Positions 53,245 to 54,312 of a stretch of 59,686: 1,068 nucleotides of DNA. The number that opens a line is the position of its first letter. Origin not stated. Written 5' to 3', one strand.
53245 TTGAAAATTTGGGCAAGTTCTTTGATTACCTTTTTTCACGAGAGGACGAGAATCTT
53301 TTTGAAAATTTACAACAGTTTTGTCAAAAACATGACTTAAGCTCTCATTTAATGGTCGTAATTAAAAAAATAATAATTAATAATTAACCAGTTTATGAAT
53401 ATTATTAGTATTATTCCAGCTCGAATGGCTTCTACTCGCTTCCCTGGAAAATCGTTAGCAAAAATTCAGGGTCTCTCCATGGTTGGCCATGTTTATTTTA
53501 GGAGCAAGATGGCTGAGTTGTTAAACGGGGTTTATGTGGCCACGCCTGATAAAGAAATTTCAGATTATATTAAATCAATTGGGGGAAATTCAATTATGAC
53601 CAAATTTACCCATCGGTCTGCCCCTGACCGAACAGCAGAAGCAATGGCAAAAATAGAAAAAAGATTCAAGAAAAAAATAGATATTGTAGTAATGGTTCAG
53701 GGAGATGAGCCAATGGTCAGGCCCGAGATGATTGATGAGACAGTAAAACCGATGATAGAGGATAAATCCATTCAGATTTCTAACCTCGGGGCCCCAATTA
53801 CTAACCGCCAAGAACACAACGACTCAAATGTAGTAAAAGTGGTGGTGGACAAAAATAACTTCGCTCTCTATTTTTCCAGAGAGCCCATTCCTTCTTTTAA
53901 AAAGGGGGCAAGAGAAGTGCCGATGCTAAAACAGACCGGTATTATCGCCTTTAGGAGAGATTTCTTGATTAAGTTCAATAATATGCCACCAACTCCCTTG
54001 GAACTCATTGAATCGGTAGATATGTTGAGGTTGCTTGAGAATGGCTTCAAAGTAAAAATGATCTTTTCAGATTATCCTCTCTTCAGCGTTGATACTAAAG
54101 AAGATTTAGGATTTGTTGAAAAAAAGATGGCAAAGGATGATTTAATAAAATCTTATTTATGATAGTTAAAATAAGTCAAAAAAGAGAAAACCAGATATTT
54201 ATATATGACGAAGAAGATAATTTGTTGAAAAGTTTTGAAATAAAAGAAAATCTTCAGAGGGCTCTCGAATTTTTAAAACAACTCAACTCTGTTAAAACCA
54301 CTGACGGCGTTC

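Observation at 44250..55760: Second, differently built CMP-ulosonic-acid-like module: SIS, two Gfo/Idh/MocA, 2-hydroxyacid DH, B12-rSAM, HpcH aldolase, two Zn-ribbon MTases, KdsB-like enzyme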

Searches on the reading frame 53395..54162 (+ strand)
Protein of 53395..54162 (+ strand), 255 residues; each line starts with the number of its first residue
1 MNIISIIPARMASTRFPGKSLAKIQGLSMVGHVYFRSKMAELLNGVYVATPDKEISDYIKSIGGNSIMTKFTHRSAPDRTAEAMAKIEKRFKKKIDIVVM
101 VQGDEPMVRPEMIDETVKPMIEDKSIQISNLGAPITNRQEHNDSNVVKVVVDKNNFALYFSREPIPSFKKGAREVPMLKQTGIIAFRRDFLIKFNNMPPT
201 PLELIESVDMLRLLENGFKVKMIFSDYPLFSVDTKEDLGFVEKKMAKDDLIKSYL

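Call 4: search_protein_families(library=pfam, proteins=[window:53395-54162:+], max_evalue=0.01)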
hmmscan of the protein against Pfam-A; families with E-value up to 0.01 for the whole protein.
window:53395-54162:+ (255 aa): 2 families
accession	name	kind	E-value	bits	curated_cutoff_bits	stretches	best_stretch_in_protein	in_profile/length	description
PF02348.25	CTP_transf_3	-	2e-44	152.4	22.6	1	4-218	1-215/217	Cytidylyltransferase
PF12804.13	NTP_transf_3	-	0.002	18.8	27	1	14-120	10-111/160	MobA-like NTP transferase domain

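Call 6: search_protein_families(library=ncbifam, proteins=[window:53395-54162:+], max_evalue=0.01)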
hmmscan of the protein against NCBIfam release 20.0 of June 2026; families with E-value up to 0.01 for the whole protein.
window:53395-54162:+ (255 aa): 11 families
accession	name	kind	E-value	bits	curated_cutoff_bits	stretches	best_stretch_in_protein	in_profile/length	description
NF009905.0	PRK13368.1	subfamily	9.4e-88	293.6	255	1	1-249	1-242/243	3-deoxy-manno-octulosonate cytidylyltransferase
NF003952.0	PRK05450.1-5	subfamily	3.8e-80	268.6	193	1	1-248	1-248/250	3-deoxy-manno-octulosonate cytidylyltransferase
NF003950.0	PRK05450.1-3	subfamily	1.5e-63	214.4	234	1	1-248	1-245/248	3-deoxy-manno-octulosonate cytidylyltransferase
NF003948.0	PRK05450.1-1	equivalog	2.1e-58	197.4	281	1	2-245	5-243/248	3-deoxy-manno-octulosonate cytidylyltransferase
TIGR00466.1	kdsB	equivalog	7.6e-48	163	155.2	1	1-238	1-240/241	3-deoxy-manno-octulosonate cytidylyltransferase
TIGR03584.1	PseF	equivalog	1.1e-06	28.4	205.7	1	4-124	1-124/222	pseudaminic acid cytidylyltransferase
NF010933.0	PRK14353.1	equivalog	1.3e-05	24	505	1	9-128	17-132/453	bifunctional UDP-N-acetylglucosamine diphosphorylase/glucosamine-1-phosphate N-acetyltransferase GlmU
NF001457.0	PRK00317.1-3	equivalog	4e-05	23.2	164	1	12-128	11-121/200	molybdenum cofactor guanylyltransferase MobA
TIGR01173.1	glmU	equivalog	9e-05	21.5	366.85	1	10-122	13-119/452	bifunctional UDP-N-acetylglucosamine diphosphorylase/glucosamine-1-phosphate N-acetyltransferase GlmU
NF010934.1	PRK14354.1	equivalog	0.0002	20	450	1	10-124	12-119/447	bifunctional UDP-N-acetylglucosamine diphosphorylase/glucosamine-1-phosphate N-acetyltransferase GlmU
TIGR03552.1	F420_cofC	equivalog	0.0083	15.8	105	0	28-118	31-115/196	2-phospho-L-lactate guanylyltransferase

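Call 23: search_solved_structures(query=window:53395-54162:+, max_evalue=1e-10)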
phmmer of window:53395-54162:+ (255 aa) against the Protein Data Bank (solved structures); distinct sequences matched with E-value up to 1e-10: 13.
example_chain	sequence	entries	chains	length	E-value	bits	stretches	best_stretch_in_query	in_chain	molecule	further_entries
1gq9_A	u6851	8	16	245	4.7e-40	140.8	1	4-225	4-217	3-DEOXY-MANNO-OCTULOSONATE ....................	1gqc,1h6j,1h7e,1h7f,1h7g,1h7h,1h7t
1vh1_A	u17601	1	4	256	1.9e-38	135.5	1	1-245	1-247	3-deoxy-manno-octulosonate cytidylyltransferase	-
3k8d_A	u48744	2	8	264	2.9e-38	134.9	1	1-244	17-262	3-deoxy-manno-octulosonate cytidylyltransferase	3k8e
8ees_A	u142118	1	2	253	9.5e-37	130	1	5-242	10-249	3-deoxy-manno-octulosonate cytidylyltransferase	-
3jtj_A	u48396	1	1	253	1.1e-36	129.8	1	1-242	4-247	3-deoxy-manno-octulosonate cytidylyltransferase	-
3oam_A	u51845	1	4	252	2.1e-36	128.8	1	3-246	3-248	3-deoxy-manno-octulosonate cytidylyltransferase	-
1vh3_A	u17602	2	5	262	5.2e-36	127.5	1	3-243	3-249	3-deoxy-manno-octulosonate cytidylyltransferase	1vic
3duv_A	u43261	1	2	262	5.5e-36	127.5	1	3-243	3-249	3-deoxy-manno-octulosonate cytidylyltransferase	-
3tqd_A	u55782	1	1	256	1.1e-33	119.9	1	5-240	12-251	3-deoxy-manno-octulosonate cytidylyltransferase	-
4fcu_A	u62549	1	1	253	1.6e-32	116.2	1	6-239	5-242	3-deoxy-manno-octulosonate cytidylyltransferase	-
3pol_A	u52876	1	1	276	2.1e-32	115.8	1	6-239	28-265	3-deoxy-manno-octulosonate cytidylyltransferase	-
2y6p_A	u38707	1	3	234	1e-31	113.5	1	5-245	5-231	3-DEOXY-MANNO-OCTULOSONATE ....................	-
4xwi_A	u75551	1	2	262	3.7e-30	108.4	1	6-243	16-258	3-deoxy-manno-octulosonate cytidylyltransferase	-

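Call 87: find_related_loci(query=A4, collection=genome_contigs, flank=10000)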
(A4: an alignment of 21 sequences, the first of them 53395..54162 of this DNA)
Query A4 (255 aa) in genome_contigs; peptide patterns used: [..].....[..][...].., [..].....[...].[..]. (x = any residue, [..] = any of these).
600 stretches matched a pattern (row limit reached: there are more); 600 encode a relative of the query (tblastn E <= 1e-3); the best 80 are kept; 80 distinct loci.
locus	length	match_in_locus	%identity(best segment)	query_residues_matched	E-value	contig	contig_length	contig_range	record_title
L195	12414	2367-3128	63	1-254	2e-106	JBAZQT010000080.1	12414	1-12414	MAG: Methanoregula sp. isolate SO_2017_SWC_6 scaffold_4391_c1_LP-4_2017, whole genome shotgun sequence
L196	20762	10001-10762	58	1-254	7e-95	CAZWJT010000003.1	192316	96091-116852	MAG TPA_asm: uncultured Planctomycetia bacterium isolate binchicken_co115_34 genome assembly, contig: NODE_93_length_192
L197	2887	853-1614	61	1-254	1e-96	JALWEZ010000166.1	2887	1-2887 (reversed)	MAG: Candidatus Moraniibacteriota bacterium isolate T11_metabat2_scaf2bin.017 T11_NODE_44140_length_2887_cov_1.579710, w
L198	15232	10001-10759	56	1-254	1e-90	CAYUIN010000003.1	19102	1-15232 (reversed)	MAG TPA_asm: uncultured Desulfocurvus sp. isolate SRP304446_co1_86 genome assembly, contig: NODE_2022_length_19102_cov_9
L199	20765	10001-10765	57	1-255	3e-90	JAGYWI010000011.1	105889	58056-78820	MAG: Candidatus Magnetomicrobium cryptolimnococcus isolate XYC XYC_MTB_NODE_11_length_105889_cov_457.427, whole genome s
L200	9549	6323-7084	56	1-254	4e-88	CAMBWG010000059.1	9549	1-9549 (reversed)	MAG: uncultured Desulfovibrio sp. isolate SRR15732367_bin.34_metaWRAP_v1.3_MAG genome assembly, contig: ERZ9426320.2913,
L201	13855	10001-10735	52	1-246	3e-78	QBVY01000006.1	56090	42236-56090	SAR86 cluster bacterium AG-313-N18 Ga0172194_106, whole genome shotgun sequence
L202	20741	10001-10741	49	1-250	3e-75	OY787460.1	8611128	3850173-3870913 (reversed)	MAG: Victivallales bacterium isolate c43507a4-3b0a-454f-a213-a96987c4837a genome assembly, chromosome: 1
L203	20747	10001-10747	45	1-254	3e-71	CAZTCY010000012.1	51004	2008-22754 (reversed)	MAG TPA_asm: uncultured Nitrosomonas sp. isolate SRP344714_co1_278 genome assembly, contig: NODE_1455_length_51004_cov_1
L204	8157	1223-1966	47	3-255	3e-70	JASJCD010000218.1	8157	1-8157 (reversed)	MAG: Desulfobacterales bacterium isolate MO_140.B12 MO_140.c_5113, whole genome shotgun sequence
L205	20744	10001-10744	45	3-255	2e-69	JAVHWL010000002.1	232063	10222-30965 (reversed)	MAG: Acidobacteriota bacterium isolate BP_24 scaffold_1682243, whole genome shotgun sequence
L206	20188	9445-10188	46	2-245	5e-69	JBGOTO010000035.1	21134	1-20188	MAG: Nitrospirota bacterium isolate OBJ_0618_7090110_160 k141_5691106_length_21134_cov_84.7389, whole genome shotgun seq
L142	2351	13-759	46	1-254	2e-70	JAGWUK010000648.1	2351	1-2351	MAG: Burkholderiales bacterium isolate REEB395 contig-150_54935, whole genome shotgun sequence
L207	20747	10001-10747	44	1-254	2e-68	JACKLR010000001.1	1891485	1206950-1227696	MAG: Burkholderiales bacterium isolate HK-STAS-PROT-97 HK-STAS-PROT-97_1, whole genome shotgun sequence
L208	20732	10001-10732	49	1-250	1e-68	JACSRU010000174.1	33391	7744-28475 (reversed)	MAG: Chthoniobacterales bacterium isolate VE2 contig-70_1173, whole genome shotgun sequence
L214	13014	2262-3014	42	1-254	4e-62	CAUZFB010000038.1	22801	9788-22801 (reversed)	MAG: Dehalococcoidia bacterium isolate CB21_323.43 genome assembly, contig: Ga0302123_10000835, whole genome shotgun seq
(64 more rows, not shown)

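Call 90: search_protein_families(library=pfam, proteins=[L202:10766-12565:+, L202:8944-9960:+, L202:7291-8940:+, L204:2903-4858:+, L214:3952-5967:+, L201:5599-6858:+, L201:3022-4590:+, L205:11585-13159:+, L205:9187-9855:+, L202:14377-15681:+], max_evalue=0.001)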
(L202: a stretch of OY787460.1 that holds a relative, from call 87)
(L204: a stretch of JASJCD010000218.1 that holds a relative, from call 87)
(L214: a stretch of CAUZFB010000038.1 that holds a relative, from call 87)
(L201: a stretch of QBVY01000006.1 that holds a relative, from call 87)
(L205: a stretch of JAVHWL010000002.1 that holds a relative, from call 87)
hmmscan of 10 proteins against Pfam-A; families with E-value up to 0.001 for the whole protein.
L202:10766-12565:+ (600 aa): 5 families
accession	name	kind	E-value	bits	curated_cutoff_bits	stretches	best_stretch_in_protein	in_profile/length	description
PF02826.25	2-Hacid_dh_C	-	9.1e-52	175.4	25.1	1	385-556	1-178/178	D-isomer specific 2-hydroxyacid dehydrogenase, NAD binding domain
PF00389.36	2-Hacid_dh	-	1.8e-22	79.9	24.6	1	286-587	6-133/134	D-isomer specific 2-hydroxyacid dehydrogenase, catalytic domain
PF02348.25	CTP_transf_3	-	7.6e-10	39.4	22.6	1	23-141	13-127/217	Cytidylyltransferase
PF12804.13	NTP_transf_3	-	8.8e-06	26.4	27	1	28-151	18-131/160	MobA-like NTP transferase domain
PF03807.23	F420_oxidored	-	0.00016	22.6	21.6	0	419-489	1-76/94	NADP oxidoreductase coenzyme F420-dependent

L202:8944-9960:+ (339 aa): 1 family
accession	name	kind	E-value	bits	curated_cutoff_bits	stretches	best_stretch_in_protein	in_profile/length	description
PF04055.27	Radical_SAM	-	3.9e-13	50.4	29.5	1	47-178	2-138/166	Radical SAM superfamily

L202:7291-8940:+ (550 aa): 0 families

L204:2903-4858:+ (652 aa): 14 families
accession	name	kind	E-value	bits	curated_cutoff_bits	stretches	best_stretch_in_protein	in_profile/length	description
PF08240.17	ADH_N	-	8e-26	90.8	23.5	1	339-454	1-103/104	Alcohol dehydrogenase GroES-like domain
PF00535.33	Glycos_transf_2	-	9.7e-25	87.9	23.3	1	19-173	1-163/168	Glycosyl transferase family 2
PF16912.11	Glu_dehyd_C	-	4.4e-13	49.6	34.9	1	462-635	4-199/211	Glucose dehydrogenase C-terminus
PF00107.32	ADH_zinc_N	-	3.7e-09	37.1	31.8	1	498-612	1-127/129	Zinc-binding dehydrogenase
PF13641.12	Glyco_tranf_2_3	-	1.5e-08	35.4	27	1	16-228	1-227/230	Glycosyltransferase like family 2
PF03721.20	UDPG_MGDP_dh_N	-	1.8e-05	24.9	27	1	490-536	2-48/187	UDP-glucose/GDP-mannose dehydrogenase family, NAD binding domain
PF00070.33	Pyr_redox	-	2.8e-05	25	22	1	491-528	2-39/82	Pyridine nucleotide-disulphide oxidoreductase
PF02558.23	ApbA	-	4.5e-05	23.5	22.2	1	492-537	2-46/150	Ketopantoate reductase PanE/ApbA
PF02737.24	3HCDH_N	-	8.8e-05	22.9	22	1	491-528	2-39/180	3-hydroxyacyl-CoA dehydrogenase, NAD binding domain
PF07992.20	Pyr_redox_2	-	0.00013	22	26.1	1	484-530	142-184/291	Pyridine nucleotide-disulphide oxidoreductase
PF13450.12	NAD_binding_8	-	0.00018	22.1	21.9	1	493-521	1-29/68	NAD(P)-binding Rossmann-like domain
PF01266.30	DAO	-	0.00027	21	27.9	1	491-520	2-31/353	FAD dependent oxidoreductase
PF03486.20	HI0933_like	-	0.00048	20.1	50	1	491-526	3-38/244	HI0933-like protein Rossmann domain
PF03446.21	NAD_binding_2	-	0.00063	20.2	21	0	491-541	2-52/161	NAD binding domain of 6-phosphogluconate dehydrogenase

L214:3952-5967:+ (672 aa): 9 families
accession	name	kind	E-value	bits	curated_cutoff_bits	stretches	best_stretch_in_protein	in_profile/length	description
PF08240.17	ADH_N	-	4e-28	98.2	23.5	1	341-456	1-103/104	Alcohol dehydrogenase GroES-like domain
PF00535.33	Glycos_transf_2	-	6.4e-18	65.7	23.3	1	28-181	1-162/168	Glycosyl transferase family 2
PF16912.11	Glu_dehyd_C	-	8.3e-14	52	34.9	1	464-647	4-210/211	Glucose dehydrogenase C-terminus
PF00107.32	ADH_zinc_N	-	1.8e-08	34.9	31.8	1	497-610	1-126/129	Zinc-binding dehydrogenase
PF01488.26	Shikimate_DH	-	4.7e-05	23.9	24.3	1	488-552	13-85/138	Shikimate / quinate 5-dehydrogenase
PF01262.27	AlaDh_PNT_C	-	4.8e-05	23.3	23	1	486-535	27-78/214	Alanine dehydrogenase/PNT, C-terminal domain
PF03446.21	NAD_binding_2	-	9e-05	23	21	1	490-562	2-75/161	NAD binding domain of 6-phosphogluconate dehydrogenase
PF13641.12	Glyco_tranf_2_3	-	0.00015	22.3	27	1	28-238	4-228/230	Glycosyltransferase like family 2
PF02737.24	3HCDH_N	-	0.00022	21.6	22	1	489-532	1-44/180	3-hydroxyacyl-CoA dehydrogenase, NAD binding domain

L201:5599-6858:+ (420 aa): 1 family
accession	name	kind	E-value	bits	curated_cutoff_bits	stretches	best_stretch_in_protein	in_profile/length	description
PF07690.21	MFS_1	-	1.2e-44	153.1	33.4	1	28-368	7-335/347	Major Facilitator Superfamily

L201:3022-4590:+ (523 aa): 2 families
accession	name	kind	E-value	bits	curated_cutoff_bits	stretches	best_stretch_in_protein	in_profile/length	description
PF00501.34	AMP-binding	-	2.8e-81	273.7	29.9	1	24-387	4-384/384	AMP-binding enzyme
PF13193.12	AMP-binding_C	-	2.2e-21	77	24.5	1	438-513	1-76/76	AMP-binding enzyme C-terminal domain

L205:11585-13159:+ (525 aa): 0 families

L205:9187-9855:+ (223 aa): 0 families

L202:14377-15681:+ (435 aa): 5 families
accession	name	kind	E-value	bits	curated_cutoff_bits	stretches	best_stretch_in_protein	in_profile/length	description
PF00534.26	Glycos_transf_1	-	7.7e-31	107.4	26.4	1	229-406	3-169/172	Glycosyl transferases group 1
PF13692.12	Glyco_trans_1_4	-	2.4e-26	93.1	27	1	242-395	2-142/142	Glycosyl transferases group 1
PF13439.12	Glyco_transf_4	-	1.1e-19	71.6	28.5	1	50-217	1-166/170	Glycosyltransferase Family 4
PF13579.12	Glyco_trans_4_4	-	8.8e-11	42.8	29.7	1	51-216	1-158/158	Glycosyl transferase 4-like domain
PF13524.12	Glyco_trans_1_2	-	0.00041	20.8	25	1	321-409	38-128/144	Glycosyl transferase-like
